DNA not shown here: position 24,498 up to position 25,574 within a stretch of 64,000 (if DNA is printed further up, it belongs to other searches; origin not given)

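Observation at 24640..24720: C20 homopolymer (in-frame poly-proline) at the 5' end of the rhomboid protease gene, immediately after nadK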

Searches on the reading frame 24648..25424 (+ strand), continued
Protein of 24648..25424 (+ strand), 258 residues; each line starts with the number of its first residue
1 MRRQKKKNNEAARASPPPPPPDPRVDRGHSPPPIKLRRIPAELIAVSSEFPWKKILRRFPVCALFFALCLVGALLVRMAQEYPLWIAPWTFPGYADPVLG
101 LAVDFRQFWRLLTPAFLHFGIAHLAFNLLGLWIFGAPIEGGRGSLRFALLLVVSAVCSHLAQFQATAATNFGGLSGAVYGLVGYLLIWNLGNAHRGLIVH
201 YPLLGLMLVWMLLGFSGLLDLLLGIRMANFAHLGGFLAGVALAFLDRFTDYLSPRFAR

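Call 56: list_cluster_members(proteins=[window:24774-25421:+, window:24783-25421:+, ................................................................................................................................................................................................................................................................, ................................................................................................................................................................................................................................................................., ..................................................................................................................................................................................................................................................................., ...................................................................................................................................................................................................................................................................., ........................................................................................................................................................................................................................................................, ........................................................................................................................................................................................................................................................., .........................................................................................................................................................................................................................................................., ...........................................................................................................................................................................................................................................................])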
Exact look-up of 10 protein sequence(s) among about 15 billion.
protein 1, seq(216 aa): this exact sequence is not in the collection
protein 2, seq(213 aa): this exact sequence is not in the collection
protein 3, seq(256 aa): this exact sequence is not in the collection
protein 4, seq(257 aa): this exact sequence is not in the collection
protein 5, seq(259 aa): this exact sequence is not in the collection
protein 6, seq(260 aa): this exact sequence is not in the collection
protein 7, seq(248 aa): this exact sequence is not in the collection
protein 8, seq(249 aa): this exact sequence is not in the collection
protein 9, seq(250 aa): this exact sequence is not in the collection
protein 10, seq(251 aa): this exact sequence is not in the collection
